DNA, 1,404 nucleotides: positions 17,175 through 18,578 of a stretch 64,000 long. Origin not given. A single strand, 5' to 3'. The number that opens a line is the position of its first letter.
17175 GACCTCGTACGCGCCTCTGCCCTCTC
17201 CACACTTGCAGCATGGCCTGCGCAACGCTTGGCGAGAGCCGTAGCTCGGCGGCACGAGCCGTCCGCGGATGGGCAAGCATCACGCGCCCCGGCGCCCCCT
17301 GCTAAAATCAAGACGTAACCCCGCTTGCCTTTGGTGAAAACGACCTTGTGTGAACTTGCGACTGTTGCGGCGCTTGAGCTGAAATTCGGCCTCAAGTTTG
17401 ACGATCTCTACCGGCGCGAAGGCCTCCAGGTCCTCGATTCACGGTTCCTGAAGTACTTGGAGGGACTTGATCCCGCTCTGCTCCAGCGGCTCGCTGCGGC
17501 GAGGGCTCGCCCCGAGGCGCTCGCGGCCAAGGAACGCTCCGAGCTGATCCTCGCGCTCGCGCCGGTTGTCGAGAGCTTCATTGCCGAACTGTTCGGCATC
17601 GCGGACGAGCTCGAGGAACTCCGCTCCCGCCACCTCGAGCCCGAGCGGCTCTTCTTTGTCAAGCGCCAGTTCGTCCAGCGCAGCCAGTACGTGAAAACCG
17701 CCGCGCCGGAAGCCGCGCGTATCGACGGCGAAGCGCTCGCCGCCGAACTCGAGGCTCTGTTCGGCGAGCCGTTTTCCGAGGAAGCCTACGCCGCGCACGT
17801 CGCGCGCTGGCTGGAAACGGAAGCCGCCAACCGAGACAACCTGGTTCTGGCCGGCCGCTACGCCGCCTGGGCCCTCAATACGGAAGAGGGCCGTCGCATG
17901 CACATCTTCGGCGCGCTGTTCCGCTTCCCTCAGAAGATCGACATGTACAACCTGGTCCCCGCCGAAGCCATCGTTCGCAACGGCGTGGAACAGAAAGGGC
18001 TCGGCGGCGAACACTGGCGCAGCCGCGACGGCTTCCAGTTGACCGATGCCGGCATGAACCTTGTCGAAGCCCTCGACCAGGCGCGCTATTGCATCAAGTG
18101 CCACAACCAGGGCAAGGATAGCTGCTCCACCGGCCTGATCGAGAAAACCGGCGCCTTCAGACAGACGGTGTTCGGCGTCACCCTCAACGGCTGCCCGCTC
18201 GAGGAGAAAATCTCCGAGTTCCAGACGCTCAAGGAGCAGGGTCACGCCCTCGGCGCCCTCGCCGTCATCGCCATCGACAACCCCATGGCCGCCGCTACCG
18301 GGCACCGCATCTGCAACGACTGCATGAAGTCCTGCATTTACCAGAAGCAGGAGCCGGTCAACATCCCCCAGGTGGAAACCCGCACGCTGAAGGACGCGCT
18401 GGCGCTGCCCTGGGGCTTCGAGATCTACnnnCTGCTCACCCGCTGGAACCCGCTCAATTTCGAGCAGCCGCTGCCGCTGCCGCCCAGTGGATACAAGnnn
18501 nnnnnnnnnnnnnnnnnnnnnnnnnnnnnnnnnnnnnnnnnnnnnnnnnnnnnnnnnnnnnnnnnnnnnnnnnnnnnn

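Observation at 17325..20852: Large GltD/NfnB-like + PyrK-like oxidoreductase interrupted by one in-frame TAG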

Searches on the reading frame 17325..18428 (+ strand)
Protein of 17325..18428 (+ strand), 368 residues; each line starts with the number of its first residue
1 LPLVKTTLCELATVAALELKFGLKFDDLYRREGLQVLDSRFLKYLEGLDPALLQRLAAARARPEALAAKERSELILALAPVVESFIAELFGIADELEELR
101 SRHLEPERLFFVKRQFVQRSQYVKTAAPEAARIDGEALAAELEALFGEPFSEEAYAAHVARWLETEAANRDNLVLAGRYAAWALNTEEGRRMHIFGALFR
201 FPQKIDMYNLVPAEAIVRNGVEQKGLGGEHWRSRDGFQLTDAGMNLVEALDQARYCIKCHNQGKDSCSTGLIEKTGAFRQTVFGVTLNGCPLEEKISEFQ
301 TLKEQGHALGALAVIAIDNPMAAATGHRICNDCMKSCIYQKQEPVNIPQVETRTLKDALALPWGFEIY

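Call 5: search_protein_families(library=pfam, proteins=[window:17325-18428:+], max_evalue=0.01)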
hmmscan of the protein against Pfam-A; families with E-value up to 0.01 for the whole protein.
window:17325-18428:+ (368 aa): 1 family
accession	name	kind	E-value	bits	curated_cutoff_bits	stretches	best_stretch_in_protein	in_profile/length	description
PF14691.11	Fer4_20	-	7.9e-09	35.8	25.8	1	288-352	34-102/113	Dihydroprymidine dehydrogenase domain II, 4Fe-4S cluster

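Call 6: search_protein_families(library=ncbifam, proteins=[window:17325-18428:+], max_evalue=0.01)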
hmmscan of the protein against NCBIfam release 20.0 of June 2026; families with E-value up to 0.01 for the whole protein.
window:17325-18428:+ (368 aa): 5 families
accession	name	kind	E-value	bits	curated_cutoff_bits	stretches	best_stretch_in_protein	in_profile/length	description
NF005128.0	PRK06567.1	equivalog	3.6e-73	246.9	1072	1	18-368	2-362/1031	putative bifunctional glutamate synthase subunit beta/2-polyprenylphenol hydroxylase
NF009410.0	PRK12771.1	subfamily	5.7e-05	21.9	516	1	287-357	51-122/566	NAD(P)-binding protein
TIGR03315.1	Se_ygfK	equivalog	0.00014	19.5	835.3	1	287-356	448-518/1012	putative selenate reductase subunit YgfK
TIGR01317.1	GOGAT_sm_gam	subfamily_domain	0.00077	18.4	447.7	1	281-359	54-128/485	glutamate synthase small subunit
TIGR01316.1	gltA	equivalog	0.0021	16.9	471.75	1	287-351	39-110/449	NADPH-dependent glutamate synthase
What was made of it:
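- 17334..18428 (+): 5' part of the interrupted gene (365 codons from GTG 17334). It encodes the RP005_N helical domain followed by the Cys-rich Fe-S domain. The deposit annotates it as KIT09_17315 (361 aa, start TTG 17346). NF005128 profile positions 2-362 are matched, and Pfam Fer4_20 matches residues 288-352 (calls 5, 6).
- On RP005_N / NF005128-type single-chain Fe-S flavoprotein: Even summed (about 761 bits) they fall below the cut-off (call 6).
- The two pieces match one profile contiguously (call 6).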

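Call 14: list_cluster_members(proteins=[window:17334-18428:+, window:17325-18428:+, window:18498-20849:+])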
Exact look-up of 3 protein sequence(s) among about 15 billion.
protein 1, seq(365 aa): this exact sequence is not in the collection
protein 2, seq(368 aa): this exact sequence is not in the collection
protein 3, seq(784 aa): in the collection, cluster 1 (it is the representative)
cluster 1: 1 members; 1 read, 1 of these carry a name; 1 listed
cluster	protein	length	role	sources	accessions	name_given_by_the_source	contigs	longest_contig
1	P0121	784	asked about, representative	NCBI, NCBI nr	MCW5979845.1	MAG: hypothetical protein KIT09_17320 [Bryobacteraceae bacterium] | hypothetical protein [Bryobacteraceae bacterium]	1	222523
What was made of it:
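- A GTG lies 66 nt downstream and the depositor's annotation uses it (call 14).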

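Call 15: find_encoding_contigs(protein=P0121, flank=3000, max_places=4)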
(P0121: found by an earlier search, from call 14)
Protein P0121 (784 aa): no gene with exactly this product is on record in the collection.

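Call 55: find_homologous_proteins(query=window:17334-18428:+, max_evalue=1e-30)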
Query seq(365 aa) (365 aa): 1648 proteins with E <= 1e-30 among 8000 candidates; the best 120 are listed.
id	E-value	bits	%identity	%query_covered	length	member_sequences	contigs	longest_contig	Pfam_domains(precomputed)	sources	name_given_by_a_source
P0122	3.2e-238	807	100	99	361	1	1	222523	PF14691.12,PF27156.1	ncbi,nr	ncbi:MAG: hypothetical protein KIT09_17315 [Bryobacteraceae bacterium]|nr:hypothetical protein [Bryo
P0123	2.6e-132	459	59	96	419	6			PF14691.12,PF27156.1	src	-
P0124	1.0e-131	457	58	96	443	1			PF27156.1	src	-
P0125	1.1e-130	454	61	96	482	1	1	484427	PF27156.1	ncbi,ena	-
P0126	3.1e-130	452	57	96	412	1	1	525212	PF14691.12,PF27156.1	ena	-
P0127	6.9e-130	451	60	98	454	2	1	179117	PF14691.12,PF27156.1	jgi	jgi:hypothetical protein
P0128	9.7e-130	451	59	97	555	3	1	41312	PF14691.12,PF27156.1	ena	-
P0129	2.1e-129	450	56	96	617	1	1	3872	PF14691.12,PF27156.1,PF07992.21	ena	-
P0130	3.3e-129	449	59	98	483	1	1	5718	PF27156.1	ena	-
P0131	1.2e-128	447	59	98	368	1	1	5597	PF14691.12,PF27156.1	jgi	jgi:hypothetical protein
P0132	2.4e-128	446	58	97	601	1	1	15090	PF27156.1,PF07992.21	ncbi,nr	ncbi:MAG: pyridine nucleotide-disulfide oxidoreductase, partial [Bryobacterales bacterium]|nr:pyridi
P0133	3.2e-128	446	55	99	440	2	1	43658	PF14691.12,PF27156.1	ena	-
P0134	3.7e-128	445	58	96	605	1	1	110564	PF14691.12,PF27156.1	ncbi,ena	-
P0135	4.3e-128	445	58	96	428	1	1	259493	PF14691.12,PF27156.1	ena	-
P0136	4.8e-128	445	57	96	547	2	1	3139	PF14691.12,PF27156.1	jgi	jgi:hypothetical protein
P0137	8.2e-128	444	58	96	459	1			PF14691.12,PF27156.1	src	-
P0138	1.5e-127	443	57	96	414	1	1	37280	PF14691.12,PF27156.1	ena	-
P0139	1.0e-126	441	58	96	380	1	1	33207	PF14691.12,PF27156.1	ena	-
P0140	1.9e-126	440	58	96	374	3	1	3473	PF14691.12,PF27156.1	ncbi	ncbi:MAG TPA: hypothetical protein VF146_09225, partial [Bryobacteraceae bacterium]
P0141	1.9e-126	440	57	98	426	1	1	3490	PF14691.12,PF27156.1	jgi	jgi:hypothetical protein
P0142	2.2e-126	440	57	96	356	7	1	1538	PF14691.12,PF27156.1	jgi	jgi:hypothetical protein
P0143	2.2e-126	440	57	96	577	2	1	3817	PF14691.12,PF27156.1,PF07992.21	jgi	jgi:NADPH-dependent glutamate synthase beta subunit-like oxidoreductase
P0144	2.9e-126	439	58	96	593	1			PF27156.1,PF07992.21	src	-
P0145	3.0e-126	439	57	96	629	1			PF14691.12,PF27156.1,PF07992.21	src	-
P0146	3.7e-126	439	57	98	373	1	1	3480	PF14691.12,PF27156.1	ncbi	ncbi:MAG: pyridine nucleotide-disulfide oxidoreductase, partial [Acidobacteriota bacterium]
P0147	4.6e-126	439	59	96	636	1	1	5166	PF14691.12,PF27156.1,PF07992.21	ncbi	ncbi:MAG: FAD-dependent oxidoreductase, partial [Bryobacteraceae bacterium]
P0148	6.1e-126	438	56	98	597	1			PF14691.12,PF27156.1,PF07992.21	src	-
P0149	6.3e-126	438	58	96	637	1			PF27156.1,PF07992.21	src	-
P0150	6.7e-126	438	58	98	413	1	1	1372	PF14691.12,PF27156.1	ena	-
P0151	8.4e-126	438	56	96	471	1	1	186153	PF14691.12,PF27156.1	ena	-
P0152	8.9e-126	438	57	96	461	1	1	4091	PF27156.1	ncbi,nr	ncbi:MAG: pyridine nucleotide-disulfide oxidoreductase, partial [Alphaproteobacteria bacterium]|nr:p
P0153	1.3e-125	437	56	97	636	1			PF27156.1,PF07992.21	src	-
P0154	1.3e-125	437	60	96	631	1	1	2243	PF14691.12,PF27156.1,PF07992.21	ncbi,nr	ncbi:MAG: FAD-dependent oxidoreductase, partial [Alphaproteobacteria bacterium]|nr:FAD-dependent oxi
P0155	1.6e-125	437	59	96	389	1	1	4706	PF27156.1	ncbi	ncbi:MAG TPA: pyridine nucleotide-disulfide oxidoreductase, partial [Xanthobacteraceae bacterium]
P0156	2.4e-125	436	59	96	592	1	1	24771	PF27156.1,PF07992.21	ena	-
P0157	2.4e-125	436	57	96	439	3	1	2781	PF14691.12,PF27156.1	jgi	jgi:hypothetical protein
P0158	2.5e-125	436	61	95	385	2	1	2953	PF14691.12,PF27156.1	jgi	-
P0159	3.6e-125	436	57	96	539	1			PF14691.12,PF27156.1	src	-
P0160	4.5e-125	435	59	96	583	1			PF27156.1,PF07992.21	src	-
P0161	4.7e-125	435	58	98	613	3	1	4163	PF14691.12,PF27156.1,PF07992.21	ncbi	ncbi:FAD-dependent oxidoreductase, partial [Singulisphaera rosea]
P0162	5.0e-125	435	59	96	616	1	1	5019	PF27156.1,PF07992.21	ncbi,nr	ncbi:MAG TPA: FAD-dependent oxidoreductase, partial [Stellaceae bacterium]|nr:FAD-dependent oxidored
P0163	5.1e-125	435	59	94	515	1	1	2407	PF14691.12,PF27156.1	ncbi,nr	ncbi:MAG TPA: hypothetical protein VK493_12680, partial [Bryobacteraceae bacterium]|nr:hypothetical 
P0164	5.1e-125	435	57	97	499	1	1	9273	PF14691.12,PF27156.1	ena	-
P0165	7.0e-125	435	56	96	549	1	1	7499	PF27156.1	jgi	jgi:hypothetical protein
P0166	8.6e-125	434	57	96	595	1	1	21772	PF14691.12,PF27156.1,PF07992.21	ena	-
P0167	9.4e-125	434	59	96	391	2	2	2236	PF14691.12,PF27156.1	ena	-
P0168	1.1e-124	434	56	96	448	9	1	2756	PF14691.12,PF27156.1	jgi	-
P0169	1.6e-124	433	58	97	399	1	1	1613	PF14691.12,PF27156.1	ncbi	-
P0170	1.8e-124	433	59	95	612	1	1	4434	PF14691.12,PF27156.1,PF07992.21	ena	-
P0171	2.0e-124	433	58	94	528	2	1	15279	PF14691.12,PF27156.1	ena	-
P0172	2.9e-124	433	58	96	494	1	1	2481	PF27156.1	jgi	jgi:hypothetical protein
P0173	3.3e-124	432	58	96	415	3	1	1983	PF27156.1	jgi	jgi:hypothetical protein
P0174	4.1e-124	432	56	96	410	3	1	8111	PF27156.1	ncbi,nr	ncbi:MAG TPA: pyridine nucleotide-disulfide oxidoreductase, partial [Stellaceae bacterium]|nr:pyridi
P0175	5.5e-124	432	57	98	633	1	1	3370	PF27156.1,PF07992.21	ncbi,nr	ncbi:MAG: FAD-dependent oxidoreductase, partial [Alphaproteobacteria bacterium]|nr:FAD-dependent oxi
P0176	6.9e-124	431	55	97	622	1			PF27156.1,PF07992.21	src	-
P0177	9.4e-124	431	56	96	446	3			PF14691.12,PF27156.1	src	-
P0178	1.3e-123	430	57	96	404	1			PF14691.12,PF27156.1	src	-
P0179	1.5e-123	430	55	98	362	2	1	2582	PF14691.12,PF27156.1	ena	-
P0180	1.6e-123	430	56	96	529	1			PF27156.1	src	-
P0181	2.1e-123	430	58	96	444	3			PF27156.1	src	-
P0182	2.5e-123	430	59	96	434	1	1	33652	PF27156.1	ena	-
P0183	6.2e-123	428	58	96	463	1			PF27156.1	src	-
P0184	9.3e-123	428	59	96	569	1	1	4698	PF27156.1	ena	-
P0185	1.3e-122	427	59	90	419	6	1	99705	PF14691.12,PF27156.1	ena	-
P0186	1.8e-122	427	56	96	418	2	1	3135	PF27156.1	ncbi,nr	ncbi:MAG TPA: hypothetical protein VKG25_19570, partial [Bryobacteraceae bacterium]|nr:hypothetical 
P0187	2.4e-122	426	59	95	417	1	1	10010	PF14691.12,PF27156.1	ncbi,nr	ncbi:MAG: hypothetical protein K2W84_05390, partial [Burkholderiales bacterium]|nr:hypothetical prot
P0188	2.6e-122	426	56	98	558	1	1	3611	PF14691.12,PF27156.1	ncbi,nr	ncbi:MAG: pyridine nucleotide-disulfide oxidoreductase, partial [Acidobacteriota bacterium]|nr:pyrid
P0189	3.4e-122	426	58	97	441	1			PF27156.1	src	-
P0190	3.8e-122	426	58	98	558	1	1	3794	PF14691.12,PF27156.1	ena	-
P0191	4.1e-122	426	58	96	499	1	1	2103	PF14691.12,PF27156.1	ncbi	ncbi:MAG: hypothetical protein ACREUQ_10280, partial [Burkholderiales bacterium]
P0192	4.1e-122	426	56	98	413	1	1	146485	PF14691.12,PF27156.1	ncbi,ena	-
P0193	6.5e-122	425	55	97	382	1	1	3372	PF14691.12,PF27156.1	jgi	-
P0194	7.8e-122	425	58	95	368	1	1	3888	PF27156.1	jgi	-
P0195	1.0e-121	424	57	94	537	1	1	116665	PF14691.12,PF27156.1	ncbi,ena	-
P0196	1.8e-121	423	55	98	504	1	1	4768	PF27156.1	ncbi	ncbi:MAG: pyridine nucleotide-disulfide oxidoreductase, partial [Stellaceae bacterium]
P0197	1.8e-121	423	57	96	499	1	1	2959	PF27156.1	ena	-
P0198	2.7e-121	423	57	96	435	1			PF27156.1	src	-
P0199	3.2e-121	423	58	91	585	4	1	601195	PF14691.12,PF27156.1,PF07992.21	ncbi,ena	-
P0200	3.4e-121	423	58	94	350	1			PF14691.12,PF27156.1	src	-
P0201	3.5e-121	422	59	94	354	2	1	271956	PF27156.1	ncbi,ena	-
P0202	4.9e-121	422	55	96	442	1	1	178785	PF14691.12,PF27156.1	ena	-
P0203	5.4e-121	422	56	96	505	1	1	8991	PF14691.12,PF27156.1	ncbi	ncbi:MAG: hypothetical protein WA324_18575, partial [Bryobacteraceae bacterium]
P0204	5.9e-121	422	57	96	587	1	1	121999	PF27156.1,PF07992.21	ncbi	-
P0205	6.2e-121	422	58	97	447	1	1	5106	PF14691.12,PF27156.1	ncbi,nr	ncbi:MAG TPA: pyridine nucleotide-disulfide oxidoreductase, partial [Candidatus Binatia bacterium]|n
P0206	6.3e-121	422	58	96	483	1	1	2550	PF27156.1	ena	-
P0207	6.4e-121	422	59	96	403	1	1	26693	PF14691.12,PF27156.1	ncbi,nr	ncbi:MAG TPA: hypothetical protein VKF40_29770, partial [Burkholderiales bacterium]|nr:hypothetical 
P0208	6.5e-121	422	55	96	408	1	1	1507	PF14691.12,PF27156.1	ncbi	ncbi:MAG: pyridine nucleotide-disulfide oxidoreductase, partial [Bryobacteraceae bacterium]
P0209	9.1e-121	421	57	96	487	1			PF27156.1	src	-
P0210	1.1e-120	421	56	94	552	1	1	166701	PF14691.12,PF27156.1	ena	-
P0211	1.2e-120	421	59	96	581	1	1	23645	PF27156.1,PF07992.21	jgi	jgi:hypothetical protein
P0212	1.4e-120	421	57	96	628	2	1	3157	PF27156.1,PF07992.21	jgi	-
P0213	1.9e-120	420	56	96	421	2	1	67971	PF27156.1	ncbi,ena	-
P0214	1.9e-120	420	56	97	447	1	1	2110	PF27156.1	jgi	-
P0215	2.5e-120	420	57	97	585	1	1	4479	PF27156.1,PF07992.21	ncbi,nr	ncbi:MAG: hypothetical protein QOE78_1146, partial [Alphaproteobacteria bacterium]|nr:hypothetical p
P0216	2.7e-120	420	55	96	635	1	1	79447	PF14691.12,PF27156.1,PF07992.21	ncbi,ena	-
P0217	4.0e-120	419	57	96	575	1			PF27156.1,PF07992.21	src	-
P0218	4.6e-120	419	57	97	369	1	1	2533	PF14691.12,PF27156.1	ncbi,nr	ncbi:MAG: hypothetical protein KIS79_16785, partial [Burkholderiales bacterium]|nr:hypothetical prot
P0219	5.4e-120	419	57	97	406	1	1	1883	PF14691.12,PF27156.1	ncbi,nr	ncbi:MAG: pyridine nucleotide-disulfide oxidoreductase, partial [Proteobacteria bacterium]|nr:pyridi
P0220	5.8e-120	418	57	96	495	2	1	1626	PF14691.12,PF27156.1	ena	-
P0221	7.2e-120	418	59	96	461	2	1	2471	PF14691.12,PF27156.1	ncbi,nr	ncbi:MAG: pyridine nucleotide-disulfide oxidoreductase, partial [Betaproteobacteria bacterium]|nr:py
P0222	1.2e-119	417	58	96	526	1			PF27156.1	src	-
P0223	1.6e-119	417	59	96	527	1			PF27156.1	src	-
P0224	1.6e-119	417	58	97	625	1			PF27156.1,PF07992.21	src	-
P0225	1.9e-119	417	57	97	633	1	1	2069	PF27156.1,PF07992.21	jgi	jgi:NADPH-dependent glutamate synthase beta subunit-like oxidoreductase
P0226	2.0e-119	417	57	96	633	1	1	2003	PF14691.12,PF27156.1,PF07992.21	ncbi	ncbi:MAG: hypothetical protein ACREVR_21600, partial [Burkholderiales bacterium]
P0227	2.8e-119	416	56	96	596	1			PF27156.1,PF07992.21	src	-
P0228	4.2e-119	416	56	96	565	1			PF27156.1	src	-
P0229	4.8e-119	415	60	90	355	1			PF14691.12,PF27156.1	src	-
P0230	5.7e-119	415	57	96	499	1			PF27156.1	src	-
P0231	6.3e-119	415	56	100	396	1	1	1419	PF27156.1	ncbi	-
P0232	6.3e-119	415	57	96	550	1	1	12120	PF27156.1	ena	-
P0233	7.1e-119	415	56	96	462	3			PF14691.12,PF27156.1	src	-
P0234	7.5e-119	415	56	98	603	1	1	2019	PF27156.1,PF07992.21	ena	-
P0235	8.3e-119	415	56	96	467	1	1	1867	PF27156.1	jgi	jgi:hypothetical protein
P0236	1.2e-118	414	57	97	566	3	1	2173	PF14691.12,PF27156.1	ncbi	ncbi:MAG: hypothetical protein ACREU0_06980, partial [Burkholderiales bacterium]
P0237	1.5e-118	414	57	96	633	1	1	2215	PF14691.12,PF27156.1,PF07992.21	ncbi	ncbi:MAG: FAD-dependent oxidoreductase, partial [Burkholderiales bacterium]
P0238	1.5e-118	414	59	96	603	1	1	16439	PF27156.1,PF07992.21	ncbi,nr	ncbi:MAG: FAD-dependent oxidoreductase, partial [Rhodospirillales bacterium]|nr:FAD-dependent oxidor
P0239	1.5e-118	414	56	96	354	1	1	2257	PF14691.12,PF27156.1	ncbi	ncbi:MAG: pyridine nucleotide-disulfide oxidoreductase, partial [Stellaceae bacterium]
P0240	1.6e-118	414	56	96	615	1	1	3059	PF27156.1,PF07992.21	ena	-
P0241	1.9e-118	414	56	96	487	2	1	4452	PF27156.1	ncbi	ncbi:MAG: pyridine nucleotide-disulfide oxidoreductase, partial [Stellaceae bacterium]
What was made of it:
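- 17334..18428 (+): P0122 is a 100% match carrying PF27156 and PF14691 (call 55).
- On RP005_N / NF005128-type single-chain Fe-S flavoprotein: The precomputed Pfam annotation of the window's own N-terminal product P0122 lists PF27156 and PF14691 (call 55).
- The source is a MAG (calls 14, 55), where consensus errors and minority alleles do occur. The sequence is from a metagenome-assembled genome (calls 14, 55).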
